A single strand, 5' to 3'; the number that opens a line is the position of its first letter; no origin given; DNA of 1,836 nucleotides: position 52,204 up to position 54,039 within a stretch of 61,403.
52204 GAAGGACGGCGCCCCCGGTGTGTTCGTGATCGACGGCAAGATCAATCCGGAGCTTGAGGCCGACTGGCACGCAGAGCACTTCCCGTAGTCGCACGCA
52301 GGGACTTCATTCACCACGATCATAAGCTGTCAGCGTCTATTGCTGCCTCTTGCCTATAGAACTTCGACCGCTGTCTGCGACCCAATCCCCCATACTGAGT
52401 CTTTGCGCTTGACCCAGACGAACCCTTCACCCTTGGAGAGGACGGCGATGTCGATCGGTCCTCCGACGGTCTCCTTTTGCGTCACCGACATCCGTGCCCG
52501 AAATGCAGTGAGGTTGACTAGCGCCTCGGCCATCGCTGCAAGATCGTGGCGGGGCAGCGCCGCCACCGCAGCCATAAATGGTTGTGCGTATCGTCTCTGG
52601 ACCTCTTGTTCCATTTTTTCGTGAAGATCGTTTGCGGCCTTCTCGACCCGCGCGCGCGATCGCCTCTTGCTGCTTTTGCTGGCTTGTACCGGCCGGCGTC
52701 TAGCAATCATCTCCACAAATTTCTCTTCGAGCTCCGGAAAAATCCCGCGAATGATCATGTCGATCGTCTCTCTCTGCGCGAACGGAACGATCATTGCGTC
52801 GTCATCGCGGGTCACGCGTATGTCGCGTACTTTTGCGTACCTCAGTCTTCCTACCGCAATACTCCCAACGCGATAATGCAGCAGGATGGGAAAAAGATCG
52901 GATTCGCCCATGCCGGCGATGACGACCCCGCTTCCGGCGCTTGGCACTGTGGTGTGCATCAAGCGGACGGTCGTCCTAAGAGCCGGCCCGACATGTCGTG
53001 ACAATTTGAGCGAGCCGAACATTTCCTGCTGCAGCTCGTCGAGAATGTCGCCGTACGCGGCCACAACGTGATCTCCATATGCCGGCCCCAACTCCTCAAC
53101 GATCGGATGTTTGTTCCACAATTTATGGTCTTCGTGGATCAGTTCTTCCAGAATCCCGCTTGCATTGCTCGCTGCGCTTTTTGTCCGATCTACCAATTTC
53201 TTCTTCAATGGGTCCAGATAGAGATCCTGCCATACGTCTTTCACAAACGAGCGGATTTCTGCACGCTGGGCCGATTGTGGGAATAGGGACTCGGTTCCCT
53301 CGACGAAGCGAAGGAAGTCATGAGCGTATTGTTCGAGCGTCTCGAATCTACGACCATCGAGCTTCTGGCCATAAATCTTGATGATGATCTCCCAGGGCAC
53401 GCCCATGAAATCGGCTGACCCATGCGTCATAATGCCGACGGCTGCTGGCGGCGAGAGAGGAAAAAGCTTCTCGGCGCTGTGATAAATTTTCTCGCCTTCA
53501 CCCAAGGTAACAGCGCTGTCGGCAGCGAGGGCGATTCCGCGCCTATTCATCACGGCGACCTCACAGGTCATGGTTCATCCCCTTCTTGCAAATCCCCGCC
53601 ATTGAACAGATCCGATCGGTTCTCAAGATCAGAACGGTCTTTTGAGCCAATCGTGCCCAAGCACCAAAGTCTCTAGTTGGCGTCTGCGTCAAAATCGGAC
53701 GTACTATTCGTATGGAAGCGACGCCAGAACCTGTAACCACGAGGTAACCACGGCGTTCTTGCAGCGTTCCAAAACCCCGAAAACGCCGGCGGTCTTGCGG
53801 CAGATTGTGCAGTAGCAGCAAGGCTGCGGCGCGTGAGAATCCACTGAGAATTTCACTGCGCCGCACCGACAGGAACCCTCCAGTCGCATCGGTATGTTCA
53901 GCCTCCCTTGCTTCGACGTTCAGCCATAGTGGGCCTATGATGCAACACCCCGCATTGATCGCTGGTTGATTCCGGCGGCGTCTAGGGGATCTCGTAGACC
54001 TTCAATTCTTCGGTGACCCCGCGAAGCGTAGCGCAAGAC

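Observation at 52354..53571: Orphan HslV/proteasome-beta-like N-terminal-threonine hydrolase, twice normal size, in a lower-GC islet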

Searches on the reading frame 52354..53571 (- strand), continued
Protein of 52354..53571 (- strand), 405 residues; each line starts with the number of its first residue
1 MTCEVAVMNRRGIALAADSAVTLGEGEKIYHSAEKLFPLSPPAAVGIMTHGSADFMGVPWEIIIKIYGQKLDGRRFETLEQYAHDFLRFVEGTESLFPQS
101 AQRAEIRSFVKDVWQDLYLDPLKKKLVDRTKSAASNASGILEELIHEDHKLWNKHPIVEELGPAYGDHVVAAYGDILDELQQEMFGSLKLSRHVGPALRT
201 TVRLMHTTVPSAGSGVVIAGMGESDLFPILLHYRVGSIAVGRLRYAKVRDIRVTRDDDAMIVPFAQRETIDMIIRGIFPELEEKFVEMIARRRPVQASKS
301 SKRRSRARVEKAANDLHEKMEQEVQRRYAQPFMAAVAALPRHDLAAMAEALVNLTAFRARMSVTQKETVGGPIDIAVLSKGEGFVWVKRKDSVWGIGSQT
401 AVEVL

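Call 78: search_protein_families(library=phrogs, alignment_id=A4, max_evalue=0.00001)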
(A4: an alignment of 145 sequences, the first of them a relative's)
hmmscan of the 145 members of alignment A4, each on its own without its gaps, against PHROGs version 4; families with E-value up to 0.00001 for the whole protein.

A. member 1, L098:4675-5892:+ (406 aa): 4 families
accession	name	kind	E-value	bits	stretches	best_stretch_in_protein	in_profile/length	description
phrog_435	-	lysis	1.2e-42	147.6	1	145-342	102-289/556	endolysin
phrog_2742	-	lysis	4.6e-30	106.1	1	154-346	1-189/318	endolysin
phrog_12727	-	lysis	6.1e-13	49.8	1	147-335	156-339/393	endolysin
phrog_17214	-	lysis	2.7e-06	28.3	1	222-332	79-187/322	endolysin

B. families by the number of members that match (of 145 scanned): 212 families (the first 25 are shown)
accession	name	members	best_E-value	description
phrog_4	-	13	9.7e-60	transcriptional repressor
phrog_2328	-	13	4e-17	transcriptional repressor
phrog_8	-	12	1e-19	transcriptional regulator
phrog_2967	-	7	5.2e-12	transcriptional regulator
phrog_3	-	6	2.5e-11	transcriptional repressor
phrog_2439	-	6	3.1e-09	transcriptional regulator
phrog_1493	-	5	2.6e-27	endolysin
phrog_880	-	5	2.5e-24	endolysin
phrog_35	-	5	4.2e-23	transcriptional repressor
phrog_811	-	4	1.9e-48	UmuD-like protein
phrog_6201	-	4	6.2e-47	CI-like repressor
phrog_833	-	4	1.1e-32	endolysin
phrog_1373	-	4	1.4e-10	transcriptional regulator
phrog_25161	-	4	4.3e-09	-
phrog_18068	-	4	1.4e-08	-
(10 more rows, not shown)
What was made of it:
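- Viral neighbours are mainly CI-like repressors and endolysins (call 78). CI-like repressors are the commonest viral neighbours (call 78).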

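Call 80: search_protein_families(library=phrogs, proteins=[L099:5521-5796:+, L100:5734-5946:+, L107:5467-5790:+, L111:2989-3369:+, L114:5548-5925:+, L127:5461-5832:+, L142:5401-5784:+, L144:2464-2814:+, L147:5578-5919:+, L141:5527-5979:+], max_evalue=0.001)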
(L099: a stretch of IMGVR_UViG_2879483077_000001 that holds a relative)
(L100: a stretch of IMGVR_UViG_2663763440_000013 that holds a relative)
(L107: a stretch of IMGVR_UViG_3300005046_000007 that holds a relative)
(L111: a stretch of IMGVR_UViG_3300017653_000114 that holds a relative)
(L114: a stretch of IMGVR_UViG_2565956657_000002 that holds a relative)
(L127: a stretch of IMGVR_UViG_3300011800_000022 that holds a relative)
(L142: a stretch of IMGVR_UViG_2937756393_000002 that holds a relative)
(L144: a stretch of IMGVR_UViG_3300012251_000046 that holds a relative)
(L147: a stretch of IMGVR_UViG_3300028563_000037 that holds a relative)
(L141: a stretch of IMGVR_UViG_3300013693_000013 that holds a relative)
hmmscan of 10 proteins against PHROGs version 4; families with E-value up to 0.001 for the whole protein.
L099:5521-5796:+ (92 aa): 3 families
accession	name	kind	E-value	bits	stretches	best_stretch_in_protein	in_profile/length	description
phrog_1299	-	lysis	8.1e-16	58.6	1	9-89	7-87/100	holin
phrog_19617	-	lysis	0.00033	21.9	1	7-79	6-78/118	holin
phrog_1129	-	lysis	0.00097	20.1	0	15-81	13-76/86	holin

L100:5734-5946:+ (71 aa): 1 family
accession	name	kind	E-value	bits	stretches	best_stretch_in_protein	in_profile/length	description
phrog_2719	-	unknown function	4.2e-50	168.7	1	1-71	1-71/71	-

L107:5467-5790:+ (108 aa): 0 families

L111:2989-3369:+ (127 aa): 1 family
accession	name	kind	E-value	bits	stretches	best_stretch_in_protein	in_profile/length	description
phrog_36811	-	unknown function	2.6e-32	111.9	1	44-117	1-74/83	-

L114:5548-5925:+ (126 aa): 0 families

L127:5461-5832:+ (124 aa): 13 families
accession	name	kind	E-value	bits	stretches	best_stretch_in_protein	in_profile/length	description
phrog_8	-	transcription regulation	4.3e-17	63.6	1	1-111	68-163/346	transcriptional regulator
phrog_4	-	transcription regulation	1e-08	35.6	1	7-76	134-201/400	transcriptional repressor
phrog_18068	-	unknown function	1.4e-08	35.8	1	8-70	11-75/184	-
phrog_5736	-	transcription regulation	7.2e-08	33.6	1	21-120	19-127/133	transcriptional regulator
phrog_2328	-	transcription regulation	5e-06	27.3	1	7-76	13-84/128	transcriptional repressor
phrog_2967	-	transcription regulation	1.1e-05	26.1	1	10-108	11-107/225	transcriptional regulator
phrog_2856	-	transcription regulation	1.5e-05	25.6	1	3-55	41-93/165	transcriptional regulator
phrog_57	-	head and packaging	1.8e-05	25.7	1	19-59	10-53/199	terminase small subunit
phrog_18342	-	transcription regulation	2.1e-05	25.6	1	17-104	27-115/123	transcriptional repressor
phrog_35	-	transcription regulation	2.6e-05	25.4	1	20-82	85-150/181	transcriptional repressor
phrog_13326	-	unknown function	0.00012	23.2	1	23-99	9-82/151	-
phrog_664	-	DNA, RNA and nucleotide metabolism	0.00022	22.2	1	5-50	36-81/210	DNA binding protein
phrog_3037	-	transcription regulation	0.00062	20.6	1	10-102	18-107/189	transcriptional repressor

L142:5401-5784:+ (128 aa): 10 families
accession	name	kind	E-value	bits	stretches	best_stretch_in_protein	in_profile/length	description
phrog_8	-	transcription regulation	1e-19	72.2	1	1-114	67-165/346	transcriptional regulator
phrog_4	-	transcription regulation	1.3e-08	35.3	1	7-76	133-200/400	transcriptional repressor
phrog_5736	-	transcription regulation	2.4e-08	35.1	1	4-121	28-127/133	transcriptional regulator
phrog_18068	-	unknown function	1.3e-06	29.4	1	11-71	13-75/184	-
phrog_2328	-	transcription regulation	2.4e-06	28.3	1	11-78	16-85/128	transcriptional repressor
phrog_3037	-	transcription regulation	8.8e-06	26.7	1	12-112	19-117/189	transcriptional repressor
phrog_57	-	head and packaging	2.5e-05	25.2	1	18-90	8-76/199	terminase small subunit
phrog_13326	-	unknown function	6.1e-05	24.2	1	27-100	12-82/151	-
phrog_35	-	transcription regulation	0.00012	23.2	1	23-83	87-150/181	transcriptional repressor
phrog_2967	-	transcription regulation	0.00023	21.8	1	19-102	20-100/225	transcriptional regulator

L144:2464-2814:+ (117 aa): 1 family
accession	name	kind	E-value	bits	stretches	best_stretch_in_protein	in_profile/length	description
phrog_189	-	DNA, RNA and nucleotide metabolism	1.1e-09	39.5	1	34-116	32-113/151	RecA filament binding protein DinI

L147:5578-5919:+ (114 aa): 1 family
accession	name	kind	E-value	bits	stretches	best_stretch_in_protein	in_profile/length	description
phrog_5560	-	unknown function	9.3e-07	30.1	1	33-109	16-87/90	-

L141:5527-5979:+ (151 aa): 1 family
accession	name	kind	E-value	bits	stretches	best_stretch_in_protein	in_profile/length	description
phrog_1651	-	unknown function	1.7e-13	51.6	1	15-141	20-138/154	-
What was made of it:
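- An XRE-type HTH lies directly upstream in one prophage group (call 80).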

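Call 85: search_protein_families(library=padloc, alignment_id=A3, max_evalue=1e-10)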
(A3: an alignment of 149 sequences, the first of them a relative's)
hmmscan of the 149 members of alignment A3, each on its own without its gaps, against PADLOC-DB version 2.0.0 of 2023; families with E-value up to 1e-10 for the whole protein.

A. member 1, L001:6716-7834:- (373 aa): 0 families

B. families by the number of members that match (of 149 scanned): 95 families (the first 25 are shown)
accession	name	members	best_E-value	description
PDLC01652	WYL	2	4.6e-24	"CAS-I,CAS-II,CAS-III,CAS-IV,CAS-V,CAS-VI; associated_signaling"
PDLC01457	WYL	2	1.5e-20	"CAS-I,CAS-II,CAS-III,CAS-IV,CAS-V,CAS-VI; associated_signaling"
PDLC03632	MTase_III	1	8.5e-181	Type III methyltransferase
PDLC04060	PD-T4-6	1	1.1e-105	-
PDLC04061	PD-T4-6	1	5.5e-101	-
PDLC04042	PD-T4-6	1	7.3e-98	-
PDLC04053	PD-T4-6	1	4.8e-93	-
PDLC04043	PD-T4-6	1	3.8e-89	-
PDLC04057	PD-T4-6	1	4.4e-88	-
PDLC04052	PD-T4-6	1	1.2e-87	-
PDLC04997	PDC-S32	1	6.9e-86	-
PDLC04047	PD-T4-6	1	1.1e-85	-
PDLC04054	PD-T4-6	1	8.7e-83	-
PDLC04996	PDC-S32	1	3.6e-81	-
PDLC04040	PD-T4-6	1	4.1e-81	-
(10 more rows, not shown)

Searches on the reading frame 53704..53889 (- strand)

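Call 75: search_protein_families(library=pfam, proteins=[window:53704-53889:-], max_evalue=0.01)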
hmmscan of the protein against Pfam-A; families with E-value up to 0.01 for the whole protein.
window:53704-53889:- (61 aa): 1 family
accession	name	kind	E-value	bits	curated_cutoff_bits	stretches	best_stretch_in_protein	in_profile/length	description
PF04828.22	GFA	-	5.8e-07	30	24.3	1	3-37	2-37/115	Glutathione-dependent formaldehyde-activating enzyme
